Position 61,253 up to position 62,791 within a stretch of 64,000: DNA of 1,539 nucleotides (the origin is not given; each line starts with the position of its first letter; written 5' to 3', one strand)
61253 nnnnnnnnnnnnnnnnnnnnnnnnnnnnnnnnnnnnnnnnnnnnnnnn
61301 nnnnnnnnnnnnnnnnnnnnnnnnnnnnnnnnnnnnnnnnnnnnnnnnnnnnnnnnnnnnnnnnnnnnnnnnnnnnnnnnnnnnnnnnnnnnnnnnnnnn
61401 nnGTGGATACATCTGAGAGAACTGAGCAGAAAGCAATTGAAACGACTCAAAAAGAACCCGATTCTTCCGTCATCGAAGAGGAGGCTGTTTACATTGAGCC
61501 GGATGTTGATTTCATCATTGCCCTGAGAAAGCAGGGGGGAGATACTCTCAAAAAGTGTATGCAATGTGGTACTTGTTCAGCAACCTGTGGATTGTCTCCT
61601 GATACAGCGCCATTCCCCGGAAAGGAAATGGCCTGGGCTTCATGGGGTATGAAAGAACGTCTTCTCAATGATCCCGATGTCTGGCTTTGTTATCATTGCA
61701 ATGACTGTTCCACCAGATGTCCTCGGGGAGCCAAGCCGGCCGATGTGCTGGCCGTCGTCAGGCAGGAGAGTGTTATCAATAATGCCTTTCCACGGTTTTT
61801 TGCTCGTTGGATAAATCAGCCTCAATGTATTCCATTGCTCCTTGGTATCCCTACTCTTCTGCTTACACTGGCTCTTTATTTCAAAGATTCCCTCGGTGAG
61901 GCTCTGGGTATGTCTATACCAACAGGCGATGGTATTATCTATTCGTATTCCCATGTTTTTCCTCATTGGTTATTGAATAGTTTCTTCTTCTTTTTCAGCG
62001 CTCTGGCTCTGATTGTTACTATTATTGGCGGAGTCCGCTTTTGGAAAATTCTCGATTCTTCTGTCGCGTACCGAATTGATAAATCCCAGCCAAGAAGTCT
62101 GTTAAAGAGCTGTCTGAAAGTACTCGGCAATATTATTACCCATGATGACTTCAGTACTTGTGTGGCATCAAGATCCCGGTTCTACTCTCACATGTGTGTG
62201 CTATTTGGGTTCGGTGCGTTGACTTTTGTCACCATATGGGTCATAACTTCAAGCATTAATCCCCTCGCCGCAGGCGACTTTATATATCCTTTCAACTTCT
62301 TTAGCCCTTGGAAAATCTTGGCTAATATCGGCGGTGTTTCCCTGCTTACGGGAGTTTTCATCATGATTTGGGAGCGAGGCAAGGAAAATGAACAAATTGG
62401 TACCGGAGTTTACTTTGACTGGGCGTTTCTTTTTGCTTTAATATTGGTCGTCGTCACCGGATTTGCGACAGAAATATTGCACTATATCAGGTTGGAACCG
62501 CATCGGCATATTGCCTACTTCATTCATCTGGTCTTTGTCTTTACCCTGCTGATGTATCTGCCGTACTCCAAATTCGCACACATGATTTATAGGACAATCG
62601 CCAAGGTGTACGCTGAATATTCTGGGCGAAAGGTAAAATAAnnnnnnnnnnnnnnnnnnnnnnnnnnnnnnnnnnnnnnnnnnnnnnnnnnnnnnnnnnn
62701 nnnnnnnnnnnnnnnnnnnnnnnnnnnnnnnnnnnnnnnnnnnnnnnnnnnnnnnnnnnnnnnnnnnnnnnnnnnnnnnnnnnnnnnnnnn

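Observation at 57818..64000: qmoABC directly fused into one operon with dsrJOP-like genes (no aprBA, no dsrMK)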

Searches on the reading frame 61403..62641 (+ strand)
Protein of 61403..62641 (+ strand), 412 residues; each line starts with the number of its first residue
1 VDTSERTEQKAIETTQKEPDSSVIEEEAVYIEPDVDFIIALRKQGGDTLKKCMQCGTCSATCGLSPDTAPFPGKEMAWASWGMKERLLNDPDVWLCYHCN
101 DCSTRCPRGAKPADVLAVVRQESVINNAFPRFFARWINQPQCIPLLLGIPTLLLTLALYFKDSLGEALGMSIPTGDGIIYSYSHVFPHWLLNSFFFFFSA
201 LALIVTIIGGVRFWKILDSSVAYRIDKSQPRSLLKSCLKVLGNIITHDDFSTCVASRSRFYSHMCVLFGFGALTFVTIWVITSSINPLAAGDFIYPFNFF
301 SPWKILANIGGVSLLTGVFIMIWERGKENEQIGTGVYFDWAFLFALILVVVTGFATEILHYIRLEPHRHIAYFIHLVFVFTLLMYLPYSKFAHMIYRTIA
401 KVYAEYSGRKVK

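Call 7: search_protein_families(library=pfam, proteins=[window:61403-62641:+], max_evalue=0.01)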
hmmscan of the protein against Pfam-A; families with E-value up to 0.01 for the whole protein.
window:61403-62641:+ (412 aa): 7 families
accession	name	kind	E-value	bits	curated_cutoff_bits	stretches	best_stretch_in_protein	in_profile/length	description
PF13183.11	Fer4_8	-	2.6e-08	34.7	27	1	49-109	2-67/68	4Fe-4S dicluster domain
PF13187.11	Fer4_9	-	2.3e-07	31.2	27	1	51-110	1-51/52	4Fe-4S dicluster domain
PF13534.11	Fer4_17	-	1.2e-05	26.2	22.2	1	51-109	1-59/61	4Fe-4S dicluster domain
PF12838.12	Fer4_7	-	2.7e-05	25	27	1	51-110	1-52/52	4Fe-4S dicluster domain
PF13237.11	Fer4_10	-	5.2e-05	23.5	25.5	0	95-111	8-26/53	4Fe-4S dicluster domain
PF02665.19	Nitrate_red_gam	-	0.005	16.9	22.9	0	306-380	90-163/217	Nitrate reductase gamma subunit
PF13484.11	Fer4_16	-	0.0099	17.1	30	0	96-114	2-20/66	4Fe-4S double cluster binding domain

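Call 8: search_protein_families(library=ncbifam, proteins=[window:61403-62641:+], max_evalue=0.01)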
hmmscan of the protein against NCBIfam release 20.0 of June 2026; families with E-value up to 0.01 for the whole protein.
window:61403-62641:+ (412 aa): 17 families
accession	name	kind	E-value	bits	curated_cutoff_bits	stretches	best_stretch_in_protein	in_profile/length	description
NF038018.1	qmoC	equivalog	5.3e-111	371.5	300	1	33-403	1-360/360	quinone-interacting membrane-bound oxidoreductase complex subunit QmoC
TIGR03290.1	CoB_CoM_SS_C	equivalog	3.2e-17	62.9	160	1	50-128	2-80/144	CoB--CoM heterodisulfide reductase subunit C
NF011607.0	PRK15033.1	subfamily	7.8e-17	61.3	524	1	95-401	68-371/389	tricarballylate utilization 4Fe-4S protein TcuB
TIGR02484.1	CitB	equivalog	2e-15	56.8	246.6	1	94-408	48-359/372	tricarballylate utilization 4Fe-4S protein TcuB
NF041890.1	hdrC_Methbact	equivalog_domain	9.9e-13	48.1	270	1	39-125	18-103/192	ferredoxin:CoB-CoM heterodisulfide reductase subunit HdrC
NF041779.1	hetero_SS_HdrC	equivalog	1.6e-11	44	350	1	48-125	29-105/198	ferredoxin:CoB-CoM heterodisulfide reductase subunit HdrC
NF008369.0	PRK11168.1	equivalog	8.1e-08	31.6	278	1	47-126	8-90/401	anaerobic glycerol-3-phosphate dehydrogenase subunit C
TIGR03379.1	glycerol3P_GlpC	equivalog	7.6e-06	24.9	279.9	1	48-123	3-81/397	anaerobic glycerol-3-phosphate dehydrogenase subunit GlpC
NF045723.1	memb_anch_TmcC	equivalog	0.0002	20.9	240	1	312-404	118-205/218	TmcC family electron transfer complex membrane anchor subunit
TIGR00314.1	cdhA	equivalog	0.0002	19.3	781.3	1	48-128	397-471/784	CO dehydrogenase/acetyl-CoA synthase complex subunit alpha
TIGR00384.1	dhsB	subfamily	0.0011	18.5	88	0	46-116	136-218/222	succinate dehydrogenase and fumarate reductase iron-sulfur protein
NF004616.0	PRK05950.1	subfamily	0.0015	17.7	228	0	47-124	144-234/238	succinate dehydrogenase iron-sulfur subunit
NF040612.1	F420_dehyd_FpoI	exception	0.0018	18.1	180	1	33-111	23-99/135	F420H2 dehydrogenase subunit FpoI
NF042952.1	MFR_FeS_SdhB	equivalog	0.0018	17.4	600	1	92-121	200-229/320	8-methylmenaquinol:fumarate reductase iron-sulfur subunit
NF008434.0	PRK11274.1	equivalog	0.0046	15.9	333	0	47-62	20-35/409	glycolate oxidase subunit GlcF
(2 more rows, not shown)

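Call 10: find_homologous_proteins(query=window:61403-62641:+)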
Query window:61403-62641:+ (412 aa): 2514 proteins with E <= 0.001 among 8000 candidates; the best 120 are listed.
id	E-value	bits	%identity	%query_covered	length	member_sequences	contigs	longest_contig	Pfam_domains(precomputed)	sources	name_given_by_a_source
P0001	3.6e-285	963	100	100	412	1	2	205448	PF13534.12,PF13183.12,PF13187.12,PF27541.1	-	-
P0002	3.4e-177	608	61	98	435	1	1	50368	PF13534.12,PF13237.12,PF13183.12,PF13187.12,PF27541.1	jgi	jgi:quinone-modifying oxidoreductase subunit QmoC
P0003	4.2e-174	597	60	100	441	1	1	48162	PF13534.12,PF13237.12,PF13183.12,PF13187.12,PF27541.1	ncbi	-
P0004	1.8e-173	595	61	100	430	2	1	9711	PF13534.12,PF13237.12,PF13183.12,PF13187.12,PF27541.1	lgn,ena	-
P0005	8.1e-172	590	60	99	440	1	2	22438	PF13534.12,PF13237.12,PF13183.12,PF13187.12,PF27541.1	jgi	jgi:quinone-modifying oxidoreductase subunit QmoC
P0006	2.2e-171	589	59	100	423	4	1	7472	PF13183.12,PF13187.12,PF27541.1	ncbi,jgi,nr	ncbi:MAG: hypothetical protein DRP51_03425 [Candidatus Zixiibacteriota bacterium]|nr:MAG: hypothetic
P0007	7.2e-171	587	58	100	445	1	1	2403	PF13534.12,PF13183.12,PF13187.12,PF27541.1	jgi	jgi:quinone-modifying oxidoreductase subunit QmoC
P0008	8.2e-171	587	58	99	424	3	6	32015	PF13183.12,PF13187.12,PF27541.1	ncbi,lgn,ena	-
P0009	1.7e-170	586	60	96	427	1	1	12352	PF13534.12,PF13237.12,PF13183.12,PF13187.12,PF27541.1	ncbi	ncbi:quinone-interacting membrane-bound oxidoreductase complex subunit QmoC [Acidobacteriota bacteri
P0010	9.1e-170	583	59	100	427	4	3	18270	PF13183.12,PF13187.12,PF27541.1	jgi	jgi:quinone-modifying oxidoreductase subunit QmoC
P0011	1.1e-169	583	59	100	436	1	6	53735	PF13534.12,PF13237.12,PF13183.12,PF13187.12,PF27541.1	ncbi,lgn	-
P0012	1.9e-169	582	59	99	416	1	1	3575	PF13534.12,PF13237.12,PF13183.12,PF13187.12,PF27541.1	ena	-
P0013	1.4e-168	579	57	99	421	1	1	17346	PF13534.12,PF13183.12,PF13187.12,PF27541.1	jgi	jgi:quinone-modifying oxidoreductase, subunit QmoC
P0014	2.7e-168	578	63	93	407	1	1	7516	PF13534.12,PF13183.12,PF13187.12,PF27541.1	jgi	jgi:quinone-modifying oxidoreductase subunit QmoC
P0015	4.1e-168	578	59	99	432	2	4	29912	PF13534.12,PF13237.12,PF13183.12,PF13187.12,PF27541.1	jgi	-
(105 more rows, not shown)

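Call 11: find_encoding_contigs(protein=P0001, flank=10000, max_places=4)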
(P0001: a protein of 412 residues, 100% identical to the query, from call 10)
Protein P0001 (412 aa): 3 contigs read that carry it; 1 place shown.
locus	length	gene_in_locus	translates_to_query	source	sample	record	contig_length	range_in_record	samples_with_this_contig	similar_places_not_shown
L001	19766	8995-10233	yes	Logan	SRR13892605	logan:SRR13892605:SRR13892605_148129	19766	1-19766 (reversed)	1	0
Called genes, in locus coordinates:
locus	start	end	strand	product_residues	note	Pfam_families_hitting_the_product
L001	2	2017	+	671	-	?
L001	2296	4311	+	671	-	-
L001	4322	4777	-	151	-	PF01842:ACT (faint)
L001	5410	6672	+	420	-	PF00890:FAD_binding_2 (weak), PF01134:GIDA (faint), PF01266:DAO (weak), PF07992:Pyr_redox_2 (faint), PF12831:FAD_oxidored, PF13450:NAD_binding_8 (weak)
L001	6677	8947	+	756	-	PF07992:Pyr_redox_2 (weak), PF00890:FAD_binding_2 (weak), PF01266:DAO (weak), PF12831:FAD_oxidored, PF13450:NAD_binding_8, PF13237:Fer4_10 (weak), PF13187:Fer4_9, PF02662:FlpD, +6 more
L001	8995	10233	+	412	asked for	PF13183:Fer4_8, PF13187:Fer4_9 (weak), PF13534:Fer4_17 (faint), PF27541:CitB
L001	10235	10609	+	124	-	-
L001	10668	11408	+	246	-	PF12797:Fer4_2 (faint), PF12838:Fer4_7 (weak), PF13187:Fer4_9 (weak), PF13247:Fer4_11, PF12837:Fer4_6 (weak), PF13237:Fer4_10 (weak), PF00037:Fer4 (weak), PF12838:Fer4_7 (weak), +2 more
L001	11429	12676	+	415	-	PF03916:NrfD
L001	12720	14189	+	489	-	PF00672:HAMP, PF00989:PAS, PF08448:PAS_4, PF13426:PAS_9, PF02518:HATPase_c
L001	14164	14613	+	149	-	PF00072:Response_reg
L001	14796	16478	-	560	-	PF00404:Dockerin_1 (faint)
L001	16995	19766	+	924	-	?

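Call 15: find_related_loci(query=A1, collection=genome_contigs, flank=10000)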
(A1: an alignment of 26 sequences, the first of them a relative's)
Query A1 (412 aa) in genome_contigs; peptide patterns used: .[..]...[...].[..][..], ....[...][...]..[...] (x = any residue, [..] = any of these).
179 stretches matched a pattern; 92 encode a relative of the query (tblastn E <= 1e-3); the best 80 are kept; 80 distinct loci.
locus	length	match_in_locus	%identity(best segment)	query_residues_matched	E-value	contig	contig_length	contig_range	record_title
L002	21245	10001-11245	80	2-412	0e+0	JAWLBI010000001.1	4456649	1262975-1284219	MAG: Candidatus Zixiibacteriota bacterium isolate AC1.147 AC1.147.fa-1, whole genome shotgun sequence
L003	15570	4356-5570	57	3-411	3e-166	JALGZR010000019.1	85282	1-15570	MAG: bacterium isolate M3-44_Bin_119 M3-44_Bin_119_scaffold_2787, whole genome shotgun sequence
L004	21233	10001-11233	58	4-410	4e-163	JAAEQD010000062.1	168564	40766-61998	MAG: Candidatus Zixiibacteriota bacterium isolate Gpa_9 GpaG_CONTIG742168, whole genome shotgun sequence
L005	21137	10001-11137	60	31-409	4e-162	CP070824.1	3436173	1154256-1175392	MAG: Candidatus Zixiibacteriota bacterium isolate bin1124 chromosome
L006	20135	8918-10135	60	4-410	3e-161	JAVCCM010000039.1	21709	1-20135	MAG: Candidatus Electryonea clarkiae isolate MAG_3300035698_1675 Ga0374944_199993, whole genome shotgun sequence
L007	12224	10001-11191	59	13-410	2e-161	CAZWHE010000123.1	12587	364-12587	MAG TPA_asm: uncultured Phycisphaerales bacterium isolate binchicken_co65_83 genome assembly, contig: NODE_19876_length_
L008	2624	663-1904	55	1-410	2e-168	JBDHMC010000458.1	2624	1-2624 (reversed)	MAG: Gemmatimonadota bacterium isolate Meg19_46_Bin_236 Meg19_46_Bin_236_scaffold_162906, whole genome shotgun sequence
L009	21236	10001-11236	58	1-409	6e-158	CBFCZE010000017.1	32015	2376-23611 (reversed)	MAG TPA_asm: uncultured bacterium isolate SRR26215683_binner13_Refined_79 genome assembly, contig: ERZ25073488.324, whol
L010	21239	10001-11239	57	1-409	2e-157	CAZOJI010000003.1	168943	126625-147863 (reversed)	MAG TPA_asm: uncultured Gemmatimonadaceae bacterium isolate SRP141376_co2_135 genome assembly, contig: NODE_168_length_1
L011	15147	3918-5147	55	1-410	2e-157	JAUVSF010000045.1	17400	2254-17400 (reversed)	MAG: Acidobacteriota bacterium isolate CSMAG_733 CSMAG_733_k127_1203243_length_17400_cov_18.9648, whole genome shotgun s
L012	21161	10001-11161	59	24-410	2e-157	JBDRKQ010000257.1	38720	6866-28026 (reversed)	MAG: Planctomycetota bacterium isolate MEGAHIT-group-1.728 k141_3517664, whole genome shotgun sequence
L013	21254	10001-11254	55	3-412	2e-156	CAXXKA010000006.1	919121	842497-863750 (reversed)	MAG: uncultured candidate division Zixibacteria bacterium isolate 057be676-9b3e-4ab3-9904-799d5201c552 genome assembly,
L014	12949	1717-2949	55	1-410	1e-156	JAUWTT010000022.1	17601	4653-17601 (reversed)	MAG: Acidobacteriota bacterium isolate CSMAG_2587 CSMAG_2587_k127_1596491_length_17601_cov_158.8857, whole genome shotgu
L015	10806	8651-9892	55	1-412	9e-156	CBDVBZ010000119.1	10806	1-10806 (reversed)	MAG TPA_asm: uncultured bacterium isolate SRR22302364_binner13_Refined_9 genome assembly, contig: ERZ25073603.2934, whol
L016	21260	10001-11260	54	1-410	8e-156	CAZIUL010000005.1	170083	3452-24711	MAG TPA_asm: uncultured Phycisphaerales bacterium isolate SRP077602_co1_433 genome assembly, contig: NODE_84_length_1700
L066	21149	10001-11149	53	27-409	2e-138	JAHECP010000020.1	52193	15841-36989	MAG: Acidobacteria bacterium isolate Ww172 NODE_937_length_52193_cov_13.600534, whole genome shotgun sequence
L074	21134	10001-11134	47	29-409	4e-109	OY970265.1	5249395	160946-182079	MAG: uncultured Acidobacteriota bacterium isolate MFD01476.bin.1.56 genome assembly, chromosome: 1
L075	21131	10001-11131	46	27-411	1e-107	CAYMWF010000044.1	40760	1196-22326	MAG TPA_asm: uncultured Gemmatimonadota bacterium isolate binchicken_co97_173 genome assembly, contig: NODE_3786_length_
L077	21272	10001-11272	42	8-410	1e-102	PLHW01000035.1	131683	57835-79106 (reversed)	MAG: Acidobacteriaceae bacterium isolate bog_205 73.20110800_S1M.45_contig_242, whole genome shotgun sequence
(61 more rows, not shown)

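Call 30: search_solved_structures(query=window:61403-62641:+, max_evalue=0.01)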
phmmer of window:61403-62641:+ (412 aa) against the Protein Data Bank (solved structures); distinct sequences matched with E-value up to 0.01: 5.
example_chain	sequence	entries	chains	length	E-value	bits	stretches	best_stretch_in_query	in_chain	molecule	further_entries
8rvv_C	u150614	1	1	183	5.1e-17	65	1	34-124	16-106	H(2):CoB-CoM heterodisulfide,ferredoxin reductase subunit C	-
8rvu_c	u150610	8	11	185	5.2e-17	65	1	34-124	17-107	H(2):CoB-CoM heterodisulfide,ferredoxin reductase subunit C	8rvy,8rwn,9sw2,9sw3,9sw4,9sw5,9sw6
7bkb_C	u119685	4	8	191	4e-14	55.5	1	36-136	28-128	CoB--CoM heterodisulfide reductase subunit C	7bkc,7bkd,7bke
9sfi_E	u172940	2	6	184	6.1e-10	41.7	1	48-122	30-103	H(2)/formate:CoB-CoM heterodisulfide,ferredoxin reductase subunit C2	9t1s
5odc_C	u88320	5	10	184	7.4e-10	41.5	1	48-121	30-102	Heterodisulfide reductase, subunit C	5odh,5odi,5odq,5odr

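Call 31: search_solved_structures(query=L001:11429-12676:+, max_evalue=0.01)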
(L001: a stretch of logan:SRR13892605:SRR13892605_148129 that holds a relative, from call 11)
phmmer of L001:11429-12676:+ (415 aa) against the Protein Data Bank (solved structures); distinct sequences matched with E-value up to 0.01: 0.
